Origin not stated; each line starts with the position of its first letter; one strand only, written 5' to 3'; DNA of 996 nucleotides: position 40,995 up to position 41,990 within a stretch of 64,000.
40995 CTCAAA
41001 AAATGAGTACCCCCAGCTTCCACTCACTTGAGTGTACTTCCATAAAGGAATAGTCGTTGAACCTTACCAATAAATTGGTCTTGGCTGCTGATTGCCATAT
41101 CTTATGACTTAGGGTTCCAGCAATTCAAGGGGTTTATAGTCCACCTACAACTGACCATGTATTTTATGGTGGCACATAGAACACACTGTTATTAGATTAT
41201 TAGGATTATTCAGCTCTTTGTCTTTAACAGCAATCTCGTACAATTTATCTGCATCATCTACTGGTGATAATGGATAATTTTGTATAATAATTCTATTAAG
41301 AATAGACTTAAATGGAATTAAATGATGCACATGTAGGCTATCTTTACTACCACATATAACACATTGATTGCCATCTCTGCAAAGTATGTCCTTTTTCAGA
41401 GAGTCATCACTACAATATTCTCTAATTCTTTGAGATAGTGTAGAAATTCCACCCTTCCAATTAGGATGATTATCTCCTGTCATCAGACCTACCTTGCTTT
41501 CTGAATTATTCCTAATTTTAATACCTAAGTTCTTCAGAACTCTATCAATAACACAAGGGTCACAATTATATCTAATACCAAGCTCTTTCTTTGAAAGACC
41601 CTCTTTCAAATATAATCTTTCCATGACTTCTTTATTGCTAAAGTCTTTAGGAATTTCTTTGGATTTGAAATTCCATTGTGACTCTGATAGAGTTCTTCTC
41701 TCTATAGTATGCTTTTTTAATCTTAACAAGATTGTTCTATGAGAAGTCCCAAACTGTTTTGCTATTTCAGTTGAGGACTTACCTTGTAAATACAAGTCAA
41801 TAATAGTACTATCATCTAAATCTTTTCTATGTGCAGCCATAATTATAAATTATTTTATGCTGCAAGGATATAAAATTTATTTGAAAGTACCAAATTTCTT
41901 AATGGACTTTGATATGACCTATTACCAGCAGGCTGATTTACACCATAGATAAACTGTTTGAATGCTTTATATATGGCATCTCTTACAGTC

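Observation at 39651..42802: nrdD split into two exon ORFs by a ~1.06-kb insert carrying an HNH homing endonuclease (probable group I intron)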

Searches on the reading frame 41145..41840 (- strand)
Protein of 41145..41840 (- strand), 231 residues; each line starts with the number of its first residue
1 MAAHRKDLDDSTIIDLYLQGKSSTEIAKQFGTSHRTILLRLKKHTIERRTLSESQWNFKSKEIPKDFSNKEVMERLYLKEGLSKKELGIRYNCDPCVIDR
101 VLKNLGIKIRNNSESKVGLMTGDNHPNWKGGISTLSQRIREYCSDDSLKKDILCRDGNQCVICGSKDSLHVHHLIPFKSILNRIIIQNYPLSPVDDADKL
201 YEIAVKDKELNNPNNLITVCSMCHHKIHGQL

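Call 12: search_protein_families(library=pfam, proteins=[window:41145-41840:-], max_evalue=0.01)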
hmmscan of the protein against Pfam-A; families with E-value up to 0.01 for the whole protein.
window:41145-41840:- (231 aa): 10 families
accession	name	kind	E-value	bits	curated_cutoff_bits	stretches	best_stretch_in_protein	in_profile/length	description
PF01844.29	HNH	-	1.5e-06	28.6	21.4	0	205-228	22-45/47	HNH endonuclease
PF13936.12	HTH_38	-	1.1e-05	25.5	27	0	12-38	12-38/44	Helix-turn-helix domain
PF13391.12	HNH_2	-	1.2e-05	25.5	21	1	160-225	1-56/66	HNH endonuclease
PF13384.12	HTH_23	-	3.5e-05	23.9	24.6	1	13-37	10-34/50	Homeodomain-like domain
PF18024.7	HTH_50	-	3.7e-05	23.8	27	1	11-46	14-49/50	Helix-turn-helix domain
PF13518.12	HTH_28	-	0.00012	22.5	25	1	13-37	5-29/52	Helix-turn-helix domain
PF04218.19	CENP-B_N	-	0.00083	19.4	21.2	0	77-104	18-45/53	CENP-B N-terminal DNA-binding domain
PF02796.21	HTH_7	-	0.0016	19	23.8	1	5-37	3-38/45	Helix-turn-helix domain of resolvase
PF15978.11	TnsD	-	0.0037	16.8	32.4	0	74-116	192-234/355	Tn7-like transposition protein D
PF00196.25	GerE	-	0.0061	16.6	23.5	0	12-37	9-34/57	Bacterial regulatory proteins, luxR family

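Call 13: search_protein_families(library=phrogs, proteins=[window:41145-41840:-], max_evalue=0.001)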
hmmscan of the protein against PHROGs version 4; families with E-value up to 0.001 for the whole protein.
window:41145-41840:- (231 aa): 22 families
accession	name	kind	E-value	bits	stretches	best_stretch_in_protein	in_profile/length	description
phrog_8446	-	DNA, RNA and nucleotide metabolism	3.9e-29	102.8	1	16-180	23-172/211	HNH endonuclease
phrog_7545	-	DNA, RNA and nucleotide metabolism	3.3e-11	44.6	1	10-58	7-56/160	HNH endonuclease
phrog_8048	-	DNA, RNA and nucleotide metabolism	4e-10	40.4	1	146-228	165-226/273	HNH endonuclease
phrog_1271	-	DNA, RNA and nucleotide metabolism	1.2e-06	29.2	1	150-230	259-318/361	HNH endonuclease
phrog_5104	-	unknown function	1.5e-06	29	1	92-184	79-174/228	-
phrog_589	-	DNA, RNA and nucleotide metabolism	1.7e-06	28.9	1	123-226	56-137/179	HNH endonuclease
phrog_144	-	DNA, RNA and nucleotide metabolism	6.4e-06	26.9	0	147-178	74-109/175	HNH endonuclease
phrog_7370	-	DNA, RNA and nucleotide metabolism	6.6e-06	27.2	0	146-175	30-59/115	HNH endonuclease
phrog_125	-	DNA, RNA and nucleotide metabolism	1.1e-05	26.1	0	12-61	171-220/254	DNA invertase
phrog_12058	-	unknown function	1.6e-05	24.4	1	14-111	394-479/768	-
phrog_4494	-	unknown function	1.7e-05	26.2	1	13-110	11-103/109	-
phrog_119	-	DNA, RNA and nucleotide metabolism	2.1e-05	24.5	0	207-229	229-256/443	HNH endonuclease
phrog_3910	-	transcription regulation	3.8e-05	23.8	0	13-70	78-135/356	transcriptional regulator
phrog_740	-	DNA, RNA and nucleotide metabolism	6.6e-05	23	1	140-229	21-86/332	HNH endonuclease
phrog_9217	-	transcription regulation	7e-05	24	0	17-51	49-83/111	transcriptional regulator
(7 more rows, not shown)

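Call 23: find_related_loci(query=window:41145-41840:-, collection=viral_contigs, flank=3000)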
Query window:41145-41840:- (231 aa) in viral_contigs; peptide patterns used: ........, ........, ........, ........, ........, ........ (x = any residue, [..] = any of these).
24 stretches matched a pattern; 13 encode a relative of the query (tblastn E <= 1e-3); 13 distinct loci.
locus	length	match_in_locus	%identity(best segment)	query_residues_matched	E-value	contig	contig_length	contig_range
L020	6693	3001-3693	100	1-231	6e-157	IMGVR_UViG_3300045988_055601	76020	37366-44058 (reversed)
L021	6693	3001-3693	100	1-231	6e-157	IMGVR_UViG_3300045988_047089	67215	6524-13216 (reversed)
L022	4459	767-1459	98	1-231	2e-156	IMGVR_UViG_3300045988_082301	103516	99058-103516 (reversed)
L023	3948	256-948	98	1-231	5e-157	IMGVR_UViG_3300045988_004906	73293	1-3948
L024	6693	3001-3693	97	1-231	4e-154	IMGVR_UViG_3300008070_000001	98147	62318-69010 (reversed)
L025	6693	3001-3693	97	1-231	1e-152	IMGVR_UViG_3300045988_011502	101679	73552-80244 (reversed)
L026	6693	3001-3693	97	1-231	4e-153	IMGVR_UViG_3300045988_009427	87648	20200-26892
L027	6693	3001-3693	100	1-231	6e-157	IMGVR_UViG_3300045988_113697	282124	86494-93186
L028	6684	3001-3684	86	4-231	1e-136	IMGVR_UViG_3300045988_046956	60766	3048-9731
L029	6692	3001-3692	100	1-231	4e-131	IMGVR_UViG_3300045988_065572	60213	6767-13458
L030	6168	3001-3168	39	120-174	4e-7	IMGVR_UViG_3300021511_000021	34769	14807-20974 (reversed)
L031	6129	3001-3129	49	131-173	3e-5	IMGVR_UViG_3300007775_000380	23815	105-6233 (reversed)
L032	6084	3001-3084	57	16-43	5e-5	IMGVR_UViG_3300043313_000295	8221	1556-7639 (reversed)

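Call 43: search_solved_structures(query=window:41145-41840:-, max_evalue=1, show_alignments=2)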
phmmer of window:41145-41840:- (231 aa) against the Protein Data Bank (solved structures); distinct sequences matched with E-value up to 1: 6.
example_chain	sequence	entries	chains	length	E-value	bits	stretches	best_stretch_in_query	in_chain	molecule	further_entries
2lvs_A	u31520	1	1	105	0.0036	20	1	9-44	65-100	Putative uncharacterized protein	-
2ovs_A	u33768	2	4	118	0.032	16.9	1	143-222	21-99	L0044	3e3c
4kt5_A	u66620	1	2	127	0.039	16.6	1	143-222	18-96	GrlR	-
7uek_A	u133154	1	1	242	0.64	12.6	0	16-43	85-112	OT3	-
9v21_lD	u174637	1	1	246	0.66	12.6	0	140-194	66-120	Large ribosomal subunit protein uL2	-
9v1i_lD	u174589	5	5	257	0.71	12.5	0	140-194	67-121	Large ribosomal subunit protein uL2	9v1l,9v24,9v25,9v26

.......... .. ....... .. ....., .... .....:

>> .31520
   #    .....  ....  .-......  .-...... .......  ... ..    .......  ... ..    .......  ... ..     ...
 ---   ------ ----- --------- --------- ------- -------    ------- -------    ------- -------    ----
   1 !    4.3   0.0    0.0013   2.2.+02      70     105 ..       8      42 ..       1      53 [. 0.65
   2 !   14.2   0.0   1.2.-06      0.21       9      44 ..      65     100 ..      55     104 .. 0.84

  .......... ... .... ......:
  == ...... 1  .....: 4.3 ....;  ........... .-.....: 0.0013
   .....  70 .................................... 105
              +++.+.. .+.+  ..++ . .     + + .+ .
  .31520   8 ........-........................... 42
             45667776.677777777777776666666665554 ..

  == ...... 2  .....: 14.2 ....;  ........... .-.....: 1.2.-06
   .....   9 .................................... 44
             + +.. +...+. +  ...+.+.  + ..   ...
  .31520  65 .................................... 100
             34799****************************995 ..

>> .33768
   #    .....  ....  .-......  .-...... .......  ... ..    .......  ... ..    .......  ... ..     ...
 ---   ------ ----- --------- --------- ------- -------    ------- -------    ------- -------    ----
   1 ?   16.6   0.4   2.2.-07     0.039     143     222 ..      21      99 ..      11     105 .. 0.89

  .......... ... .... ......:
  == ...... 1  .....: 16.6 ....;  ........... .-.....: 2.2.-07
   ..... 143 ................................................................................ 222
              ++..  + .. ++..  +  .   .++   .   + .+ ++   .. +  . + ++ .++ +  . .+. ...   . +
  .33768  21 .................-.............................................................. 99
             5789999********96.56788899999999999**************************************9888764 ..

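Call 48: find_homologous_proteins(query=window:41145-41840:-, max_evalue=0.001)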
Query window:41145-41840:- (231 aa): 88 proteins with E <= 0.001 among 330 candidates.
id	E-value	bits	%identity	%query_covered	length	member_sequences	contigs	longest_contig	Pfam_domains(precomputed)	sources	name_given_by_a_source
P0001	1.9e-151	520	99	100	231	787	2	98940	PF13936.13,PF01844.30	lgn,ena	-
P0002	1.9e-130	451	85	100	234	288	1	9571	-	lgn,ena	-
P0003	1.1e-122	426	79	100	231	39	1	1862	-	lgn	-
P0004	3.5e-122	424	86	100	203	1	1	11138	PF13384.13,PF13936.13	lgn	-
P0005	9.4e-121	419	79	100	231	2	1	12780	PF13384.13,PF18024.8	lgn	-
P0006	3.6e-119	414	77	100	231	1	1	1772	PF13936.13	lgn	-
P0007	2.4e-118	412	77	100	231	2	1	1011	PF01844.30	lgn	-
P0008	1.2e-117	409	79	100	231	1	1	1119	-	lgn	-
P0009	1.5e-116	406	76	100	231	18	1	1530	PF13936.13,PF01844.30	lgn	-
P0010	2.9e-116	405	76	100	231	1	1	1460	PF13936.13,PF01844.30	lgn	-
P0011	1.3e-115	403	75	100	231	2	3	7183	PF01844.30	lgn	-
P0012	2.7e-115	402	74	100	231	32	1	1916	PF13936.13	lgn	-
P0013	4.7e-114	398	74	100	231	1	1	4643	PF01844.30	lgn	-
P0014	3.4e-113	395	74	100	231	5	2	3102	PF01844.30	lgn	-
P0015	1.3e-112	393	73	100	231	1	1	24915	PF13936.13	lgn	-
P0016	2.5e-112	392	74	100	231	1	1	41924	PF01844.30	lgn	-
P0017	4.1e-107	375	78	100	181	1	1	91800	PF13384.13,PF13936.13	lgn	-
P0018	5.9e-105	368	70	100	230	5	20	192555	PF13936.13,PF01844.30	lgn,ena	-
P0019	8.3e-96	338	64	100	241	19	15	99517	-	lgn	-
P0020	2.6e-95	336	66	100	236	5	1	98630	PF13936.13,PF01844.30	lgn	-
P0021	3.1e-95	336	65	100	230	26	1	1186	PF01844.30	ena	-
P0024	1.1e-92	328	63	100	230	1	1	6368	PF01844.30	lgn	-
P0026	1.3e-90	321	63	100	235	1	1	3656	PF13391.13,PF01844.30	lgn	-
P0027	2.3e-90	320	63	100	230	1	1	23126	PF13391.13,PF01844.30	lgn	-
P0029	4.2e-88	313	86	69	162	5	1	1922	PF01844.30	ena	-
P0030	9.9e-88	311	100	61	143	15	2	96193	PF13384.13,PF13936.13,PF18024.8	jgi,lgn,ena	jgi:transposase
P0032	1.8e-82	294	58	99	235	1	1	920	PF13391.13,PF01844.30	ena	-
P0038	1.2e-66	242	53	96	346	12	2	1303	PF13384.13,PF04967.19,PF13518.13,PF02796.22,PF14493.13,PF08281.19,PF12840.14,PF13412.13,PF13936.13,PF01844.30,PF00196.26,PF04218.20,PF06056.19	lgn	-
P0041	1.6e-64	235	50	97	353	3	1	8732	PF08279.19,PF13384.13,PF13518.13,PF02796.22,PF14493.13,PF08281.19,PF12728.14,PF13412.13,PF01418.24,PF13936.13,PF13551.13,PF01844.30,PF13542.13,PF04218.20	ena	-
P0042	2.4e-63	232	51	96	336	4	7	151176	PF13384.13,PF15978.12,PF01844.30,PF13518.13,PF02796.22,PF00196.26,PF14493.13,PF08281.19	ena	-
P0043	2.4e-63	232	51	97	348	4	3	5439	PF08279.19,PF13384.13,PF13936.13,PF01844.30,PF13518.13,PF04545.23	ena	-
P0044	3.4e-62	228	51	96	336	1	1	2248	PF13384.13,PF13936.13,PF01844.30,PF13518.13,PF02796.22,PF13542.13,PF14493.13,PF04218.20,PF08281.19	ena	-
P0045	1.2e-61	226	49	97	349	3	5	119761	PF08279.19,PF01418.24,PF19575.6,PF13384.13,PF13936.13,PF13551.13,PF01844.30,PF13518.13,PF02796.22,PF18024.8,PF13542.13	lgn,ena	-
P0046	1.8e-60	222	47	95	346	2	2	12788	PF08279.19,PF13384.13,PF15978.12,PF13518.13,PF13404.13,PF08281.19,PF12728.14,PF13412.13,PF13936.13,PF13551.13,PF01844.30,PF18024.8,PF13542.13,PF07750.18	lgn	-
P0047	2.5e-60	222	50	95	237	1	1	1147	PF13936.13,PF01844.30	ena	-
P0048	3.6e-60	221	46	97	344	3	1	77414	PF08279.19,PF13384.13,PF19610.6,PF13518.13,PF02796.22,PF14493.13,PF08281.19,PF13412.13,PF13936.13,PF13551.13,PF01844.30,PF00196.26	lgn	-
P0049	3.7e-60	221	49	95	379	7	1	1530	PF01844.30,PF14493.13,PF08281.19,PF03683.20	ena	-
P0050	5.9e-60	221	49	97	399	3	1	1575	PF13384.13,PF13936.13,PF01844.30,PF13518.13,PF02796.22,PF18024.8,PF14493.13,PF08281.19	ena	-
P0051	7.8e-59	217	50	96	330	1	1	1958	PF13384.13,PF13936.13,PF01844.30,PF13518.13,PF02796.22,PF00196.26,PF08281.19,PF06056.19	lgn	-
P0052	2.1e-58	215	49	95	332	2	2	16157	PF13384.13,PF13936.13,PF01844.30,PF13518.13,PF02796.22,PF00196.26,PF13542.13,PF14493.13,PF08281.19,PF06056.19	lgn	-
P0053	5.5e-58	214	47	95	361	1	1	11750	PF08279.19,PF13384.13,PF13936.13,PF01844.30,PF13518.13,PF02796.22,PF11972.15,PF04545.23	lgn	-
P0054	5.6e-58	214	45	97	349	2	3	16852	PF08279.19,PF21476.5,PF13384.13,PF15978.12,PF13518.13,PF02796.22,PF14493.13,PF13404.13,PF08281.19,PF12728.14,PF01047.29,PF13412.13,PF01418.24,PF13936.13,PF13551.13,PF01844.30,PF00196.26,PF13542.13,PF04545.23,PF04218.20,PF07750.18,PF13545.13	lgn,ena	-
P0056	7.7e-58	214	48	94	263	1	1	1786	PF01844.30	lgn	-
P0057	9.5e-58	213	47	97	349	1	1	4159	PF01844.30,PF02796.22,PF01710.23,PF03683.20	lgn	-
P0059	1.2e-57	213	45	95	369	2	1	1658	PF08279.19,PF13384.13,PF15978.12,PF13518.13,PF02796.22,PF14493.13,PF08281.19,PF12728.14,PF13936.13,PF13551.13,PF01844.30,PF00196.26,PF04218.20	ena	-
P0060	1.8e-56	209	50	96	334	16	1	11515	PF08279.19,PF13384.13,PF13936.13,PF01844.30,PF13518.13,PF02796.22,PF08281.19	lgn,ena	-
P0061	2.0e-56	209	49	96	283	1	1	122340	PF12840.14,PF13412.13,PF08279.19,PF13936.13,PF01844.30,PF13518.13,PF02796.22,PF13542.13,PF14493.13,PF08281.19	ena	-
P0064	1.1e-55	207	46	95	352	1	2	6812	PF08279.19,PF13384.13,PF13518.13,PF02796.22,PF14493.13,PF08281.19,PF13412.13,PF13936.13,PF13551.13,PF01844.30,PF00196.26,PF13542.13,PF03683.20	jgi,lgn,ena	-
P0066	3.6e-55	205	46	97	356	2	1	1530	PF13412.13,PF08279.19,PF13384.13,PF13936.13,PF13551.13,PF01844.30,PF04545.23,PF08281.19,PF03683.20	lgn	-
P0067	1.7e-54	203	45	93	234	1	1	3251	PF01844.30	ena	-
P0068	1.8e-54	203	49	95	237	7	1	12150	PF13936.13,PF01844.30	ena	-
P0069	1.9e-54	203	45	94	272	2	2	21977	PF01844.30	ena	-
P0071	2.7e-53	199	46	95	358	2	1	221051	PF01844.30,PF13518.13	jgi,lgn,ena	-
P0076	1.2e-47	180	43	98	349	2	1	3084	PF13384.13,PF13936.13,PF01844.30,PF13518.13,PF02796.22,PF13542.13,PF04545.23,PF14493.13,PF08281.19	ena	-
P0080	3.8e-42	162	40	95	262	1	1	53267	PF01844.30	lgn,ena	-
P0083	5.8e-40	155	43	82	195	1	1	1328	PF01844.30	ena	-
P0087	3.3e-35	140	42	82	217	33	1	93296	PF01844.30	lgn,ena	-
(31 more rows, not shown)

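Call 49: find_encoding_contigs(protein=P0018, flank=3000, max_places=3)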
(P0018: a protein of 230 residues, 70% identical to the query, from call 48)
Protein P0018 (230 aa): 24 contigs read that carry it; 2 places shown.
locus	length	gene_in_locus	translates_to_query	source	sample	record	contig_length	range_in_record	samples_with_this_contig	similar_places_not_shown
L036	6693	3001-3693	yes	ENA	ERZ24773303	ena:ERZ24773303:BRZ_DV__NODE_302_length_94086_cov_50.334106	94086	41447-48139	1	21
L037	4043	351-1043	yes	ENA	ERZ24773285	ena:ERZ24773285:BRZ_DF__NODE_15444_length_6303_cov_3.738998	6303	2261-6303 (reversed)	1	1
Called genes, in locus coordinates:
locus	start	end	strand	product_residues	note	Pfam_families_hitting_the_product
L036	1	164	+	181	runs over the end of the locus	PF03167:UDG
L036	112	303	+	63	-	-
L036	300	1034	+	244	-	PF06356:DUF1064 (faint)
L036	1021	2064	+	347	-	PF12684:DUF3799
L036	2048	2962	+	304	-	PF03477:ATP-cone, PF13597:NRDD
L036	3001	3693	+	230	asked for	PF13936:HTH_38 (faint), PF01844:HNH (faint)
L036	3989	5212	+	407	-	PF13597:NRDD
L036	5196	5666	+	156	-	-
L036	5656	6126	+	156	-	PF00692:dUTPase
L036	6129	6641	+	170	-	-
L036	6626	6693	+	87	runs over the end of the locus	-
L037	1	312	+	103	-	?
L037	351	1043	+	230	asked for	PF13936:HTH_38 (faint), PF01844:HNH (faint)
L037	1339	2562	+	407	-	PF13597:NRDD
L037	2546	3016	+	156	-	-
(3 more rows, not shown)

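Call 50: find_encoding_contigs(protein=P0019, flank=3000, max_places=3)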
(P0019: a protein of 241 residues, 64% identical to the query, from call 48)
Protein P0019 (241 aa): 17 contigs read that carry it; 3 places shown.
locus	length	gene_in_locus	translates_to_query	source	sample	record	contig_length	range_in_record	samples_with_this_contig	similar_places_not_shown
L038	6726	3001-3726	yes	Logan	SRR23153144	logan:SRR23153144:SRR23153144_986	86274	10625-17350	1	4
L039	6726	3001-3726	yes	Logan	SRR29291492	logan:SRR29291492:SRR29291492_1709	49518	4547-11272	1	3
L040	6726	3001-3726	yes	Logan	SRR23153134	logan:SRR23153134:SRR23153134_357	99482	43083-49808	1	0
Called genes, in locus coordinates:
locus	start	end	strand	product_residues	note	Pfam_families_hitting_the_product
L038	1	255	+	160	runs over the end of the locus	-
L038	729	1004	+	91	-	-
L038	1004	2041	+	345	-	-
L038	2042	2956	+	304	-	PF03477:ATP-cone, PF13597:NRDD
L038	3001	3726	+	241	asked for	-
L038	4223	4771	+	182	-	PF07463:NUMOD4, PF13392:HNH_3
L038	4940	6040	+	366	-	PF13597:NRDD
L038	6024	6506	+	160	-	-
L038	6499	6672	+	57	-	-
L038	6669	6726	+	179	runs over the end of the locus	PF00692:dUTPase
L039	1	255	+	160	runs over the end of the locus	-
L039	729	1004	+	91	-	-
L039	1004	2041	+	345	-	-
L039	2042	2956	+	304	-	PF03477:ATP-cone, PF13597:NRDD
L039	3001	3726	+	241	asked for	-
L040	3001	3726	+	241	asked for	-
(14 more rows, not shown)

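Call 51: find_encoding_contigs(protein=P0042, flank=3000, max_places=3)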
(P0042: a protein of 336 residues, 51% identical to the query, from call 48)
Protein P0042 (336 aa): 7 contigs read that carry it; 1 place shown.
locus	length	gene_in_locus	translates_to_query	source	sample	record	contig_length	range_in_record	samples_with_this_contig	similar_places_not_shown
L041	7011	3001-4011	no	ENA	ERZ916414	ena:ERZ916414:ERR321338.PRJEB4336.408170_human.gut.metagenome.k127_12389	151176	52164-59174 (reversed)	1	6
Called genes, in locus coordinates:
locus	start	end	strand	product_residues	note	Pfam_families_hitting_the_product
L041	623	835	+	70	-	-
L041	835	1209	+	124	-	-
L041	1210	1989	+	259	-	-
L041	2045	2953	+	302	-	PF03477:ATP-cone, PF13597:NRDD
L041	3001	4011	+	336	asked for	PF00196:GerE (faint), PF08281:Sigma70_r4_2 (faint), PF13384:HTH_23 (faint), PF13518:HTH_28 (faint), PF15978:TnsD (faint), PF14493:HTH_40 (faint), PF02796:HTH_7 (faint), PF01844:HNH (faint)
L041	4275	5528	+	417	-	PF13597:NRDD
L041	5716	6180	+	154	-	PF13353:Fer4_12 (weak)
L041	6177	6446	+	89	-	PF11753:DUF3310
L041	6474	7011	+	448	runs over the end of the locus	PF05970:PIF1, PF13604:AAA_30, PF13245:AAA_19, PF13401:AAA_22 (weak), PF13538:UvrD_C_2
